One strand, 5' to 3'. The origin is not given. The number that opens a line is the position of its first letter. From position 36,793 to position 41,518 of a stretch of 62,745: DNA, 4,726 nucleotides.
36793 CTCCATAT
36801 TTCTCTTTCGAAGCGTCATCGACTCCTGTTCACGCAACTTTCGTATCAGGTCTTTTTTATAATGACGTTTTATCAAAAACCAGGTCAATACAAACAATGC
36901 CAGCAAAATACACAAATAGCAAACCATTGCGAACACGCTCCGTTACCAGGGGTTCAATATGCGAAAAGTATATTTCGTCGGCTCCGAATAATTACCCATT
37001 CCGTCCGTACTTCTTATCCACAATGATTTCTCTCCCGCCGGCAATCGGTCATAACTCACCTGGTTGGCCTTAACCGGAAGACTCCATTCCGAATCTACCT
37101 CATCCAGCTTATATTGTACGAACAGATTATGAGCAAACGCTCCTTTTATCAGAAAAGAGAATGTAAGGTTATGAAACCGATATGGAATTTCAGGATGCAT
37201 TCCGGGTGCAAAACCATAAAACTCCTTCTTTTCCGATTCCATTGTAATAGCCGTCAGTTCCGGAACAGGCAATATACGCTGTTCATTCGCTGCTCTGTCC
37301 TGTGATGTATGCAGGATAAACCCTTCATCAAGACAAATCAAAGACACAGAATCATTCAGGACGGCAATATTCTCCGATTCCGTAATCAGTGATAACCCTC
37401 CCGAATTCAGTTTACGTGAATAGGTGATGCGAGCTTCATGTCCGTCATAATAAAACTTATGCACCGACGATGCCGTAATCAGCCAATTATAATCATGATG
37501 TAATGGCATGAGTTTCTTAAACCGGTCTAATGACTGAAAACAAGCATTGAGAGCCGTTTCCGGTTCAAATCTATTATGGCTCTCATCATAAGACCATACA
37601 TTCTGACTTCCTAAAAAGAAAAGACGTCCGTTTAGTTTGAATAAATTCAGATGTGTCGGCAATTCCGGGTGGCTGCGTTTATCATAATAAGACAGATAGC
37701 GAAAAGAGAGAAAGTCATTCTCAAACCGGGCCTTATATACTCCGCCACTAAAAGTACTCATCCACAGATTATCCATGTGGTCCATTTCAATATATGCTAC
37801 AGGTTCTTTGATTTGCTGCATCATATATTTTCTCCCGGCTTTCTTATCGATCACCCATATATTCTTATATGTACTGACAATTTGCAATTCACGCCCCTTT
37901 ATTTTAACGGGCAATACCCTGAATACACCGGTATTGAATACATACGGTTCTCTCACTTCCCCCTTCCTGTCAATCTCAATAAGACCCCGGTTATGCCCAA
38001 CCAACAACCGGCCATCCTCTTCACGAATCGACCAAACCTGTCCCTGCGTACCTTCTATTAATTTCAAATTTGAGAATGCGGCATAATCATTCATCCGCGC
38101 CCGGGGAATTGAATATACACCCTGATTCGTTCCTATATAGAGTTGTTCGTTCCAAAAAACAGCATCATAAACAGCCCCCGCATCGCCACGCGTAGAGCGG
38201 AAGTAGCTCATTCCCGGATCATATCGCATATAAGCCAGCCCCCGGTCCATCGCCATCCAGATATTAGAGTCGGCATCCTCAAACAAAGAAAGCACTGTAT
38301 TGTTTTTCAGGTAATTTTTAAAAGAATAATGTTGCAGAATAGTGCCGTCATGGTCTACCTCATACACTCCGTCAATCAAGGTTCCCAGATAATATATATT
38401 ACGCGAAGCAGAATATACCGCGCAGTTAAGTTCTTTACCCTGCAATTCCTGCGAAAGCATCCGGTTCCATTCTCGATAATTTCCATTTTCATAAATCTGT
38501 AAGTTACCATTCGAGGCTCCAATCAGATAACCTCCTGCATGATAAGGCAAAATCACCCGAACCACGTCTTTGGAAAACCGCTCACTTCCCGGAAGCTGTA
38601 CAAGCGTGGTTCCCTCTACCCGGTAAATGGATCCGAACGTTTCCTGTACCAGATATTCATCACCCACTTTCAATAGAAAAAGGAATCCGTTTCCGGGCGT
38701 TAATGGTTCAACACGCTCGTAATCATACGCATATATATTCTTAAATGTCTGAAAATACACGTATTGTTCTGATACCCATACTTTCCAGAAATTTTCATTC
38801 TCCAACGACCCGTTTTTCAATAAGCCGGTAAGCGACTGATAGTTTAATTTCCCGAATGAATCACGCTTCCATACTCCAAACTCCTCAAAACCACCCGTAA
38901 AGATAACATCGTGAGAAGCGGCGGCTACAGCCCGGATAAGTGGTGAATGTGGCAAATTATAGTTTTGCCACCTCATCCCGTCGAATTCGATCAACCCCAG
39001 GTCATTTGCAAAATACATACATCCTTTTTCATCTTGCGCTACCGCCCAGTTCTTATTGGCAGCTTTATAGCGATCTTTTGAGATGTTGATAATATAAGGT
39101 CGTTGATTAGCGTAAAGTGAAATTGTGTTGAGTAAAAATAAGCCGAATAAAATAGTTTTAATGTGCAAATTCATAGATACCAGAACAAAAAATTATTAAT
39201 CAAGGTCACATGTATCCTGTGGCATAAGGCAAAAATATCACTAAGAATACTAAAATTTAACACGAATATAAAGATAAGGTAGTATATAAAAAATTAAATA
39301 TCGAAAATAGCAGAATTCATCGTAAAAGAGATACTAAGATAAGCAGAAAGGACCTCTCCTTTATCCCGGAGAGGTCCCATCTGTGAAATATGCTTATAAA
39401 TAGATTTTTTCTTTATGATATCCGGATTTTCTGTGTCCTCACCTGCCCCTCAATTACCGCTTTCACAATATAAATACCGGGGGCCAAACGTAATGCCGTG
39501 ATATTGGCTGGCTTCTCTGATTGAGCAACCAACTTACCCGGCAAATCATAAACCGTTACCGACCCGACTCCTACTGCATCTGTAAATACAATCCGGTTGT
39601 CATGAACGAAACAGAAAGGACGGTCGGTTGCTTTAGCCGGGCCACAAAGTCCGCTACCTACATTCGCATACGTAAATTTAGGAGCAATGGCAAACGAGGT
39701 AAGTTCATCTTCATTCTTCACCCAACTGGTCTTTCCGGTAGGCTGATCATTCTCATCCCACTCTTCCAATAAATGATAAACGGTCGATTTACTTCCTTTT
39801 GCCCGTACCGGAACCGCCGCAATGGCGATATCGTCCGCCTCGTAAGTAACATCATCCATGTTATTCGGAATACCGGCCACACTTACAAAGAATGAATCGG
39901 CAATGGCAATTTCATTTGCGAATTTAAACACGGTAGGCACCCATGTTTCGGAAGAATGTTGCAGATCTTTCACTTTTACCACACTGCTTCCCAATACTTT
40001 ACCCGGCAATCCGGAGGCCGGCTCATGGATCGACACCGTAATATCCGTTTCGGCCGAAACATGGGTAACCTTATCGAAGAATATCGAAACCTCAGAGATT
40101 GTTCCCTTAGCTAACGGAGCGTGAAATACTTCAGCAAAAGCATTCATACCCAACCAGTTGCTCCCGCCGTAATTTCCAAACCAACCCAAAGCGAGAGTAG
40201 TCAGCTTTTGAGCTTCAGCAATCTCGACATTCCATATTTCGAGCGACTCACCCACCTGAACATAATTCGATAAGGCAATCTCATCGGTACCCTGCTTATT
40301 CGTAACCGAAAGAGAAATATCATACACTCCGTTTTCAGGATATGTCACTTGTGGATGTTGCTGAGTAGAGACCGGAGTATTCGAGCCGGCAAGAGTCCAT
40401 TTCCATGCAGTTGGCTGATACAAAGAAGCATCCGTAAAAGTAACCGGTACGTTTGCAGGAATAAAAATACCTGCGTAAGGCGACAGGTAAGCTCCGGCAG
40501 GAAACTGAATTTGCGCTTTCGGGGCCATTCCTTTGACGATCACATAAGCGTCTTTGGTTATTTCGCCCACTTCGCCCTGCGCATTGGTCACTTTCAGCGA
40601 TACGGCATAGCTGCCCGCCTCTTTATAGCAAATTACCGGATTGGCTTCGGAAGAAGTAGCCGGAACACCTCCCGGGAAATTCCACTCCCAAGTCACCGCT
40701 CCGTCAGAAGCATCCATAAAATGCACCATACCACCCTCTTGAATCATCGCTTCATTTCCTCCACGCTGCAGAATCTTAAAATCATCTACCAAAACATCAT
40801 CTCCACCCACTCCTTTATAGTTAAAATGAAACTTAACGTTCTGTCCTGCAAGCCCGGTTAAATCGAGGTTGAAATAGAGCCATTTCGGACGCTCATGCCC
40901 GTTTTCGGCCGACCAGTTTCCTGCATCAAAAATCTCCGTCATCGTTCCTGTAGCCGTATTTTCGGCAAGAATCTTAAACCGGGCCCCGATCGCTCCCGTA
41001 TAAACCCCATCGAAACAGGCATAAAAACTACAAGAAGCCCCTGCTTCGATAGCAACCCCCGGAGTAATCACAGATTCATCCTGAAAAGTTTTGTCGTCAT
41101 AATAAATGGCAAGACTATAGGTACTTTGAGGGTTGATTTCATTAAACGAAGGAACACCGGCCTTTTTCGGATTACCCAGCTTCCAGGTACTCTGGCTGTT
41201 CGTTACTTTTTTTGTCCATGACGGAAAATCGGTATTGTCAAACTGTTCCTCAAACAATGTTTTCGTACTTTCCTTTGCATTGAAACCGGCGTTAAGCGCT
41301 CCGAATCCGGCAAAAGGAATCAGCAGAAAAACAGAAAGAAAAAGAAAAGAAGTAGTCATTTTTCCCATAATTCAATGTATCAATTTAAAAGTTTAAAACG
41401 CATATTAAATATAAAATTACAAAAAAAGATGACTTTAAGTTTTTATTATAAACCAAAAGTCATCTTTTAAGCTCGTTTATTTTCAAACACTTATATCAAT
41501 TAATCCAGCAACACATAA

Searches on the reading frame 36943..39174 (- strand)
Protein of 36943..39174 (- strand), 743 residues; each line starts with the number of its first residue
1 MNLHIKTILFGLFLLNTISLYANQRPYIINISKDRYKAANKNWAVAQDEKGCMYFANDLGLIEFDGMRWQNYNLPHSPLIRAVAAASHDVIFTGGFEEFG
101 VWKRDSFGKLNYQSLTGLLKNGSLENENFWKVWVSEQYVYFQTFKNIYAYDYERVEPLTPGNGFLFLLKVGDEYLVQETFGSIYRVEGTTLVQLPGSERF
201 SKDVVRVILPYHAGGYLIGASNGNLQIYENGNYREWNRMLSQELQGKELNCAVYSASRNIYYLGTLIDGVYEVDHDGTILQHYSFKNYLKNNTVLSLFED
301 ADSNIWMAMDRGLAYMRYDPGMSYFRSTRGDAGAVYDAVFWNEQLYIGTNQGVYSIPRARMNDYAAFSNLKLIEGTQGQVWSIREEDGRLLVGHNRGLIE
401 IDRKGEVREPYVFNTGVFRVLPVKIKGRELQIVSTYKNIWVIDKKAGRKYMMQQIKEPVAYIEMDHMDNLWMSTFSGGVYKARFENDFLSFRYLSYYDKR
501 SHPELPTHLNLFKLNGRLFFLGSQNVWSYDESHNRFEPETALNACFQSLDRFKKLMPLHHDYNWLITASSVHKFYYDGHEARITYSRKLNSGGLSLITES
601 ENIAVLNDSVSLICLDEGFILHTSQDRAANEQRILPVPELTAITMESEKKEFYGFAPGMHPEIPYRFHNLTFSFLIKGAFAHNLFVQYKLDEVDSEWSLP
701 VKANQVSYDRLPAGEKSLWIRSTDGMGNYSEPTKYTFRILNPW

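Call 14: search_protein_families(library=pfam, proteins=[window:36943-39174:-], max_evalue=0.001)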
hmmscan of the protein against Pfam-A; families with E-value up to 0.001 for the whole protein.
window:36943-39174:- (743 aa): 1 family
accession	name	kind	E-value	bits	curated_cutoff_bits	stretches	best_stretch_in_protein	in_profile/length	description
PF07494.17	Reg_prop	-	1.2e-08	34.6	20.4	0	289-309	2-22/24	Two component regulator propeller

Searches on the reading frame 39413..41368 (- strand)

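Call 14: search_protein_families(library=pfam, proteins=[window:39413-41368:-], max_evalue=0.001)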
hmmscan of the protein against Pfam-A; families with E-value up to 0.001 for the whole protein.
window:39413-41368:- (651 aa): 4 families
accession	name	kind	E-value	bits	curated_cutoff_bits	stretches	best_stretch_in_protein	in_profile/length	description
PF00801.26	PKD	-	8.8e-18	64.5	23.5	2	204-269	6-74/80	PKD domain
PF18911.6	PKD_4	-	4.6e-16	59.1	27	2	217-277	26-84/85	PKD domain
PF16820.11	PKD_3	-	0.00033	20.9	26.3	0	221-262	30-68/68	PKD-like domain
PF18962.6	Por_Secre_tail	-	0.00089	19.9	27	0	603-650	23-75/75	Secretion system C-terminal sorting domain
